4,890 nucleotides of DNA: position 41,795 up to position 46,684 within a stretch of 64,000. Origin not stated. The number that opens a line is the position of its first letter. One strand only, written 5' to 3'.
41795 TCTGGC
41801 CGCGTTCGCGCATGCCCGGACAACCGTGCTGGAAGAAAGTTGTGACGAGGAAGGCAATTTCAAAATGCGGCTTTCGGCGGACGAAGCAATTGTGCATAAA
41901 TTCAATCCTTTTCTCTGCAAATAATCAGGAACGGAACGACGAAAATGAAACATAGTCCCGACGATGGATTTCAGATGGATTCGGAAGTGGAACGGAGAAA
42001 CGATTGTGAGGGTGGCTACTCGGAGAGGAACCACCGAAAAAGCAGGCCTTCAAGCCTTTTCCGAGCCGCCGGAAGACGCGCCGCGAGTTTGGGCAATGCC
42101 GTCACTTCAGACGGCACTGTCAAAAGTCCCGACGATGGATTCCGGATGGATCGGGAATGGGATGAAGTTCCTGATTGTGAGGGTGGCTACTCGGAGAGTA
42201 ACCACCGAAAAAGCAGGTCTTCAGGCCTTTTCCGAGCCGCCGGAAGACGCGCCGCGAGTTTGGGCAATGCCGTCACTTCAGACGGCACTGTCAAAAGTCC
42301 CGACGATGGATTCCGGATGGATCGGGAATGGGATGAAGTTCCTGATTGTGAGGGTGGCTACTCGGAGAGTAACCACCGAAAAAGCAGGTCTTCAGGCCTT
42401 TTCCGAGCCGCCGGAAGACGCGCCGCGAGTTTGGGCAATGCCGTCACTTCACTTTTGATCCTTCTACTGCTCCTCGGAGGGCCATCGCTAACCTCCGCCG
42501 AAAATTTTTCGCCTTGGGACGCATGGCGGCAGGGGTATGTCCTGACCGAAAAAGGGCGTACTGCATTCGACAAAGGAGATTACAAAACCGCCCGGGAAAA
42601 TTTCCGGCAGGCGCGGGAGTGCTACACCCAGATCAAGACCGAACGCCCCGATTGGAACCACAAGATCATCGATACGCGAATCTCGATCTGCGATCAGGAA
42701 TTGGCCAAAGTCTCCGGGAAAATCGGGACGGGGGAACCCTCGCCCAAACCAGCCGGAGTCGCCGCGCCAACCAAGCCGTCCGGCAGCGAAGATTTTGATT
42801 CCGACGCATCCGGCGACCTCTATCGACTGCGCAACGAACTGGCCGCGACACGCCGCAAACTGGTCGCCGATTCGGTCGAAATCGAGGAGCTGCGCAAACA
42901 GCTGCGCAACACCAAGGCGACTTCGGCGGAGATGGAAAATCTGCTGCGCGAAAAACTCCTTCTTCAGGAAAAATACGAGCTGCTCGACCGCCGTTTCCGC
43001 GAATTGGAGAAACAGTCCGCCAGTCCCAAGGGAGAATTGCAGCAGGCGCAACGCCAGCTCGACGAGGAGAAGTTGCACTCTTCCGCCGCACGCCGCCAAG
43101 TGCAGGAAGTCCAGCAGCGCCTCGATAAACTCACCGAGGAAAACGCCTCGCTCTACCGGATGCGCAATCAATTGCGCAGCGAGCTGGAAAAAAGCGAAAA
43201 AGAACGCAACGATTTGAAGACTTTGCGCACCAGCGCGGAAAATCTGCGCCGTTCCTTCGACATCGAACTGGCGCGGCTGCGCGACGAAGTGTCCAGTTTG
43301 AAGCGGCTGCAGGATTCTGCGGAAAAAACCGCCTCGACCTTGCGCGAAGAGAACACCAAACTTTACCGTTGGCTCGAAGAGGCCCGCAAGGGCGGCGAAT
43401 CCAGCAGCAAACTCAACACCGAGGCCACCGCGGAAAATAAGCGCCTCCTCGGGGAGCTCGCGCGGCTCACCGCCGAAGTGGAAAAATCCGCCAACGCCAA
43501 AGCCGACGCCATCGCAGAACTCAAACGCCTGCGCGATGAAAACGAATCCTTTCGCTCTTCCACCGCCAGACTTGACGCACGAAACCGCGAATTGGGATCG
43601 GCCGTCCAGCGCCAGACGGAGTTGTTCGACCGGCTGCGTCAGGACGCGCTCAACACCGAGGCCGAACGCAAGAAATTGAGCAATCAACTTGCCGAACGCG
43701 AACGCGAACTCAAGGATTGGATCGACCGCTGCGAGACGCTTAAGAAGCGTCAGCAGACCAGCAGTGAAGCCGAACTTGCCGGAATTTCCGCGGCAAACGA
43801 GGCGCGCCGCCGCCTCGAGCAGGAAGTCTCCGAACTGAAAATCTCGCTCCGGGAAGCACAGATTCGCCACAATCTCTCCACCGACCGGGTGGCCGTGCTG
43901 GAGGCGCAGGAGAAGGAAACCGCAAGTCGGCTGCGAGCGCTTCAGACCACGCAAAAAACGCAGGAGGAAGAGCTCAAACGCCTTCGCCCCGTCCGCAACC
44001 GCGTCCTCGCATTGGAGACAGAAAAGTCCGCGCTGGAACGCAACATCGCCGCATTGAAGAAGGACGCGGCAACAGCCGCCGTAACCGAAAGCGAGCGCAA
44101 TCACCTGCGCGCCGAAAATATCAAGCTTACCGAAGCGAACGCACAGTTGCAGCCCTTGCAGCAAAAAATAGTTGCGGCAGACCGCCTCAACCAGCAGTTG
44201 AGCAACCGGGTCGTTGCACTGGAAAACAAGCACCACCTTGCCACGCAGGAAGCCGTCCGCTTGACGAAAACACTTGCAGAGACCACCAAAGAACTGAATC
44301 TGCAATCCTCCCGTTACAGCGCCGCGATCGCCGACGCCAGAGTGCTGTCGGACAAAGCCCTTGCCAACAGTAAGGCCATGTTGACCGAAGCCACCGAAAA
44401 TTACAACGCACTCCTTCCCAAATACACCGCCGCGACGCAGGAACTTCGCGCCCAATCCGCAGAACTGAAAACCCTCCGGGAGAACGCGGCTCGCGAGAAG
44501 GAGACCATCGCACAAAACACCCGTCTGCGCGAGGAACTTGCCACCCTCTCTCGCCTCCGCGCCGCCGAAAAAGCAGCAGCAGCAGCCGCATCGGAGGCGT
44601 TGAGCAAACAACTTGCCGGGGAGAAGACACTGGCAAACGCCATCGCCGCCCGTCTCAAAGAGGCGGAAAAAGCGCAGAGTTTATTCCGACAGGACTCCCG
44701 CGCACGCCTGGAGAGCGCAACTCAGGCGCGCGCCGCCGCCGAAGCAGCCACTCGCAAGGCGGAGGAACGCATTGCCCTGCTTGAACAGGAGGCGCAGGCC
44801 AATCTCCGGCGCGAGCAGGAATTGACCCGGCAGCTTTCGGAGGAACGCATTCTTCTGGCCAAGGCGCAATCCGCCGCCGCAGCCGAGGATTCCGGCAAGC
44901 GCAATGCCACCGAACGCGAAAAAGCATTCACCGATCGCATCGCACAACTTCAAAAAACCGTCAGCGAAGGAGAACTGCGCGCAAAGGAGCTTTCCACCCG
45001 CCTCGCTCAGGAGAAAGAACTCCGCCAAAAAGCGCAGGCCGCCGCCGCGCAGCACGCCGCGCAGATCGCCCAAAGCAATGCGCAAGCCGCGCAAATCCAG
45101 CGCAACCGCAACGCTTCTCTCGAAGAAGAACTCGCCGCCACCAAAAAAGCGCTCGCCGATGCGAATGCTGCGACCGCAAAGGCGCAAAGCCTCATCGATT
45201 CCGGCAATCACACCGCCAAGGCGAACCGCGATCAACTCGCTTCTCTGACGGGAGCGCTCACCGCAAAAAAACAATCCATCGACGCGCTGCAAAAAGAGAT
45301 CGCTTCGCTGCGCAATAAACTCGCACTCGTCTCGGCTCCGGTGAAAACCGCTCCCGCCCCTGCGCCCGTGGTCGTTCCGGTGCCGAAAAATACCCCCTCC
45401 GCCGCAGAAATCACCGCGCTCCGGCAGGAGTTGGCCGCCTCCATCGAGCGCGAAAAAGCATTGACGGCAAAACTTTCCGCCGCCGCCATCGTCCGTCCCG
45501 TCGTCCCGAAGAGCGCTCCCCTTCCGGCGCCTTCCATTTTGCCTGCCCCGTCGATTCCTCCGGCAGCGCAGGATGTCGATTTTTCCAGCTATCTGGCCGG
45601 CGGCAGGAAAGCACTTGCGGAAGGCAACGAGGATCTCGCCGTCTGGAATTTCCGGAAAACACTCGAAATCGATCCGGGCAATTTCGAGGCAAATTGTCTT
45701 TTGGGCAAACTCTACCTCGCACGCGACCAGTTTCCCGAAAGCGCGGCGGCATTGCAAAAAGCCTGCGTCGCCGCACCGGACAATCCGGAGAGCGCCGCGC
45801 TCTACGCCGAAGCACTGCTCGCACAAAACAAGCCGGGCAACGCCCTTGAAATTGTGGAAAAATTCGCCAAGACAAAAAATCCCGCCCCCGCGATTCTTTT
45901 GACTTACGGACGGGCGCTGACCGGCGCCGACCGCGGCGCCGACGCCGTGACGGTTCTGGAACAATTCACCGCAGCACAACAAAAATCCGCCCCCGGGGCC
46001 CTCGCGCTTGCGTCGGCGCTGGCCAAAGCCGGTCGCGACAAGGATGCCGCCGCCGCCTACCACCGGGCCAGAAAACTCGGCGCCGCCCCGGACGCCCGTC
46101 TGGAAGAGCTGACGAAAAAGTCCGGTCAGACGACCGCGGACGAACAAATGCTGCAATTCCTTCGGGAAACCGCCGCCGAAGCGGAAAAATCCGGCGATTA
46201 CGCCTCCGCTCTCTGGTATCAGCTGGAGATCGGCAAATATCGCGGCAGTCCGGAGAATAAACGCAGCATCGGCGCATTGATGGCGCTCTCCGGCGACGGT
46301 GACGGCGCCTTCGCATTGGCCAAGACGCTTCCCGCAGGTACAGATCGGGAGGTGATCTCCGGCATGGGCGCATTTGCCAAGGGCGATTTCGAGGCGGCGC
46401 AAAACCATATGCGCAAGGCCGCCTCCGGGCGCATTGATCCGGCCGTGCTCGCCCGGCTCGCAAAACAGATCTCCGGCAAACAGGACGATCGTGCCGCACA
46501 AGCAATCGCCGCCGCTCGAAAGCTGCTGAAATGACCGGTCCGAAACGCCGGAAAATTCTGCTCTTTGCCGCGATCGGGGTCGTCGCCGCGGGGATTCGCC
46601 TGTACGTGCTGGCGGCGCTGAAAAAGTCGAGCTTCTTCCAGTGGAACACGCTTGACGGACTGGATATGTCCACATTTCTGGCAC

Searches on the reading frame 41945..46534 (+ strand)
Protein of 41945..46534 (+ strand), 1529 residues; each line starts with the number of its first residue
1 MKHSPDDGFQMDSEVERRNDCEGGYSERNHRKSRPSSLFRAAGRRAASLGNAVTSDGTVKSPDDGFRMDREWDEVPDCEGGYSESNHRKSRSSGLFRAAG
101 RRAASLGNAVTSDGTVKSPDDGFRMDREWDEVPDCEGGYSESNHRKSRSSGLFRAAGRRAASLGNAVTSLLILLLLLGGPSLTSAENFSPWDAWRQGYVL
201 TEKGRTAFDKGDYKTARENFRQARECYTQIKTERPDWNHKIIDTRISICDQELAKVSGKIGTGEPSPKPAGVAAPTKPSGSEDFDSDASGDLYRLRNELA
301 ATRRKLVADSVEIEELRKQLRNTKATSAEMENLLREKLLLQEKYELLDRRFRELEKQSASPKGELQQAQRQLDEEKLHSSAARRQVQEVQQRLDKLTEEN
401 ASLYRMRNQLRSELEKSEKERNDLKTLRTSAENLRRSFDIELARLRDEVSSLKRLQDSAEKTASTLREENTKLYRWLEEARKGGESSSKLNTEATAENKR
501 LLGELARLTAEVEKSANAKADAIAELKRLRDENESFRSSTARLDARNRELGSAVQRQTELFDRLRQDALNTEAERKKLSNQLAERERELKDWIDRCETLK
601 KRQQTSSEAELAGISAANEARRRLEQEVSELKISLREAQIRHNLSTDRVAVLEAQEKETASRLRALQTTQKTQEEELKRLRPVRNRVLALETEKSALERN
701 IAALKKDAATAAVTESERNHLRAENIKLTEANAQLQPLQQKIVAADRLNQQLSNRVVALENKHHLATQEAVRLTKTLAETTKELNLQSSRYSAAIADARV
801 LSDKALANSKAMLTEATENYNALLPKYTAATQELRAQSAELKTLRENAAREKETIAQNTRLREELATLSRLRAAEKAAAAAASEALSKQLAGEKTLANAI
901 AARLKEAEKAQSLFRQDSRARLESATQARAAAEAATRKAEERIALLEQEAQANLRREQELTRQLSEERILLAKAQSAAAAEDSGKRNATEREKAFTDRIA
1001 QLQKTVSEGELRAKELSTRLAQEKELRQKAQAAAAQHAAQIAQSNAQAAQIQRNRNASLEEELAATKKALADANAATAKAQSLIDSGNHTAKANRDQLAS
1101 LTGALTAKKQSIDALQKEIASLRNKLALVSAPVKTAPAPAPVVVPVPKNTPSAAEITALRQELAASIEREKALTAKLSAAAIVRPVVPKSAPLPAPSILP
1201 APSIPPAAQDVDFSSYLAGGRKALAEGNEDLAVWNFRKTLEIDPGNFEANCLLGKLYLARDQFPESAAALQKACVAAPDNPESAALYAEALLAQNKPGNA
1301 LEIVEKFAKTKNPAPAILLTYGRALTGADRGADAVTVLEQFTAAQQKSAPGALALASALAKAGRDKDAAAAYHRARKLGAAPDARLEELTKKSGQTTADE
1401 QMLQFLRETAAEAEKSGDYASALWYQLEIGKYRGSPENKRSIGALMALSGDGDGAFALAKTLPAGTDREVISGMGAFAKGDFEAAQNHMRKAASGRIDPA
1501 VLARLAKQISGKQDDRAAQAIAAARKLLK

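Call 19: search_protein_families(library=pfam, proteins=[window:41945-46534:+])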
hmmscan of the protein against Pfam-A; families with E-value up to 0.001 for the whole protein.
window:41945-46534:+ (1529 aa): 6 families
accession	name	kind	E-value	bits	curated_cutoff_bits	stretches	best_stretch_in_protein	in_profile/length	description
PF13431.12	TPR_17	-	4.6e-07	30.1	24.4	0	1236-1265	2-31/34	Tetratricopeptide repeat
PF14559.12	TPR_19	-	5.2e-07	30.3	25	1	1223-1289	1-67/68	Tetratricopeptide repeat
PF12895.13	ANAPC3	-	2.7e-05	24.8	27.2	1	1268-1340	10-81/82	Anaphase-promoting complex, cyclosome, subunit 3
PF07719.23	TPR_2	-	5.7e-05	23.4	27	0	1248-1280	2-34/34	Tetratricopeptide repeat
PF13432.12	TPR_16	-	6.5e-05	23.7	32.7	0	1252-1308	2-58/65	Tetratricopeptide repeat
PF13414.12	TPR_11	-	0.00084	19.4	26.8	0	1226-1258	7-39/42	TPR repeat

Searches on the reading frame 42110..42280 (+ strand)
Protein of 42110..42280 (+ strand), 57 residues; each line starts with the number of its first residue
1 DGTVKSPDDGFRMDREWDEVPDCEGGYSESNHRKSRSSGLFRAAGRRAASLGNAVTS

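Call 41: find_homologous_proteins(query=A3, max_evalue=1)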
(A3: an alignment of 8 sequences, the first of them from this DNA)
Query A3 (8 sequences) (57 aa, profile of the alignment): 14 proteins with E <= 1 among 80 candidates.
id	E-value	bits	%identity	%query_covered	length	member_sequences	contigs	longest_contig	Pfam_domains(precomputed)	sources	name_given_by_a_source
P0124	2.3e-32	128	44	75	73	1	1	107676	-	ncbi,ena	-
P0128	2.4e-25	106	46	95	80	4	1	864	-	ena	-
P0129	2.3e-24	103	41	98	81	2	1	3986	-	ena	-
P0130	1.6e-17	81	45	74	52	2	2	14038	-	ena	-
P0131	2.3e-17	80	45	74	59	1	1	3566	-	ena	-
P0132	1.3e-15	75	45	74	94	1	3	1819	-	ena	-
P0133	1.7e-15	74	54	49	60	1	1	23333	-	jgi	-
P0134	4.5e-15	73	41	77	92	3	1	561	-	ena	-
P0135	1.5e-14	71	45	74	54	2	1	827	-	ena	-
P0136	2.0e-7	48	48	47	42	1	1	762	-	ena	-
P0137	3.1e-7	48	48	47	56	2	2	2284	-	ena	-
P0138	3.3e-7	48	48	47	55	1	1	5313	-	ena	-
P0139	9.2e-7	46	-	-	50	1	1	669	-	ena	-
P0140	9.3e-7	46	48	47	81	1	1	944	-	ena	-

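Call 43: find_encoding_contigs(protein=P0133, flank=10000, max_places=5)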
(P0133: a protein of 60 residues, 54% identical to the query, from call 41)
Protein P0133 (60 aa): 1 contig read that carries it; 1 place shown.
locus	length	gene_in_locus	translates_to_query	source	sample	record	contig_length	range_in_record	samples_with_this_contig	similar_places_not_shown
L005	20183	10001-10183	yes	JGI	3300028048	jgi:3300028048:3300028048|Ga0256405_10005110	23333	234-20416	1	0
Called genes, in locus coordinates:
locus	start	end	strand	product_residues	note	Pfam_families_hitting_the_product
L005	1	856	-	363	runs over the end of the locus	?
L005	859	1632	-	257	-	PF01261:AP_endonuc_2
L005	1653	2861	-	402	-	PF00155:Aminotran_1_2, PF01041:DegT_DnrJ_EryC1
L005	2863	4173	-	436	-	PF04734:Ceramidase_alk (weak)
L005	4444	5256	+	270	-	PF12833:HTH_18, PF00165:HTH_AraC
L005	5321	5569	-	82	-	-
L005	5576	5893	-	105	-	-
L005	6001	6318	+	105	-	-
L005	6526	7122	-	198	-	PF00239:Resolvase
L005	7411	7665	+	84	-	-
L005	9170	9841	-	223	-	PF06283:ThuA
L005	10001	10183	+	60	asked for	-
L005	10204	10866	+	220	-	PF02581:TMP-TENI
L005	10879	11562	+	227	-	-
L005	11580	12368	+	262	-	PF00459:Inositol_P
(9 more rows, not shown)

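Call 44: find_encoding_contigs(protein=P0130, flank=10000, max_places=5)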
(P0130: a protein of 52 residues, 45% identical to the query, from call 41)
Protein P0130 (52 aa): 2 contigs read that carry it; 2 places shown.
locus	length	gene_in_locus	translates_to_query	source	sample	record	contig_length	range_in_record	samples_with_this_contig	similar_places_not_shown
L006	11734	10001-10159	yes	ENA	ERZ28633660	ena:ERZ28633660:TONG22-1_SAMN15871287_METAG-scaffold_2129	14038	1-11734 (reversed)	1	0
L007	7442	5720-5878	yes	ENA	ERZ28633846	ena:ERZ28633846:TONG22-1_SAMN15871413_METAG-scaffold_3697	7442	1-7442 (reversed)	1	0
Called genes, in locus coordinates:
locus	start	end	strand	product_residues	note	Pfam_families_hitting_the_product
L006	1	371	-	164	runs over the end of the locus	PF00472:RF-1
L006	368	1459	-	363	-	PF04055:Radical_SAM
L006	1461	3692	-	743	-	PF22019:GlgB_N, PF02922:CBM_48, PF00128:Alpha-amylase, PF02806:Alpha-amylase_C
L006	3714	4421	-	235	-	PF01027:Bax1-I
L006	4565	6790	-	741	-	PF09852:DUF2079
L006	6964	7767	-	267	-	PF00165:HTH_AraC (weak), PF12833:HTH_18, PF00165:HTH_AraC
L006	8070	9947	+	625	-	PF11893:DUF3413, PF00884:Sulfatase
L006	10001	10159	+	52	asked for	-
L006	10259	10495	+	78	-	PF13183:Fer4_8 (faint), PF13534:Fer4_17 (faint), PF25160:LdpA_Fe-S-bd (weak), PF00037:Fer4 (weak), PF13237:Fer4_10 (weak), PF12800:Fer4_4 (weak), PF12838:Fer4_7, PF13187:Fer4_9, +6 more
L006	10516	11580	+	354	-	PF01855:POR_N, PF17147:PFOR_II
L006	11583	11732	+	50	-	?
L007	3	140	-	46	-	?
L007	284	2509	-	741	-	PF09852:DUF2079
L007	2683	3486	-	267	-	PF00165:HTH_AraC (weak), PF12833:HTH_18, PF00165:HTH_AraC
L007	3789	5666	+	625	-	PF11893:DUF3413, PF00884:Sulfatase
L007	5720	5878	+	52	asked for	-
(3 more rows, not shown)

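Call 54: find_encoding_contigs(protein=P0138, flank=10000, max_places=5)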
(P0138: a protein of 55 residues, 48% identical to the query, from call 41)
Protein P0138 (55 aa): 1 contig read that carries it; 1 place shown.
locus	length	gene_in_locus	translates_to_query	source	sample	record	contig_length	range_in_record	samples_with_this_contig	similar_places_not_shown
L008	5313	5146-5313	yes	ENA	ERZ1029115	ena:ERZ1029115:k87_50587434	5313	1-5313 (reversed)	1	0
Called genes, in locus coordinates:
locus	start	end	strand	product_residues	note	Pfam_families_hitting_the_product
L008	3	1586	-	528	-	?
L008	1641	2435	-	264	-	-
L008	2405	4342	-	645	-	PF19773:DUF6259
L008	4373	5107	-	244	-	PF09339:HTH_IclR, PF12802:MarR_2 (weak)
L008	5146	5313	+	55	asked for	?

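Call 55: find_encoding_contigs(protein=P0129, flank=10000, max_places=5)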
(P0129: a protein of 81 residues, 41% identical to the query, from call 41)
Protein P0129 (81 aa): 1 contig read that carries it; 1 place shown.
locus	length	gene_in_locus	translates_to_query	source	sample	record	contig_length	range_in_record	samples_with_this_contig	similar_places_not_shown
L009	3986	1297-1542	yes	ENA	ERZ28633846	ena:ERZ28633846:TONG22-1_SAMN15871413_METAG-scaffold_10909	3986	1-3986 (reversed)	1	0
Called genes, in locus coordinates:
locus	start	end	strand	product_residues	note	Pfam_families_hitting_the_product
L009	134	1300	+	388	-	PF00278:Orn_DAP_Arg_deC, PF02784:Orn_Arg_deC_N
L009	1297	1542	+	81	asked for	-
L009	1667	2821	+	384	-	-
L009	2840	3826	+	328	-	PF03783:CsgG (faint)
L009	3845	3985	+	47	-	?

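Call 56: find_encoding_contigs(protein=P0131, flank=10000, max_places=5)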
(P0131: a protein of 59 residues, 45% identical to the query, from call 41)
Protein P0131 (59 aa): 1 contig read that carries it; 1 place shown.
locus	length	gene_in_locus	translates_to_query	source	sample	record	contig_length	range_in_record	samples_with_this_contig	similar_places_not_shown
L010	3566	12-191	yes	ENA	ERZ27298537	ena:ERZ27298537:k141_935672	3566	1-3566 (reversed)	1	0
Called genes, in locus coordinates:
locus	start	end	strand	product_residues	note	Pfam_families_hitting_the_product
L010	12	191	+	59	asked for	-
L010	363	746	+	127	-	-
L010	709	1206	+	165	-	PF10825:DUF2752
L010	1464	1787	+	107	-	-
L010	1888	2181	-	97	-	-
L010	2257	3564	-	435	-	?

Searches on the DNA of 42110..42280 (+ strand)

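Call 68: search_dna_similar(query=L006:9965-10129:+, collection=phages, mode=distant, max_evalue=0.01, max_rows=10)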
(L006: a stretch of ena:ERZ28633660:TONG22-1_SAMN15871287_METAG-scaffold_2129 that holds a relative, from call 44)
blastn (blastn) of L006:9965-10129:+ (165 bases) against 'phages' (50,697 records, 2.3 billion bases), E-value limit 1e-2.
No match.
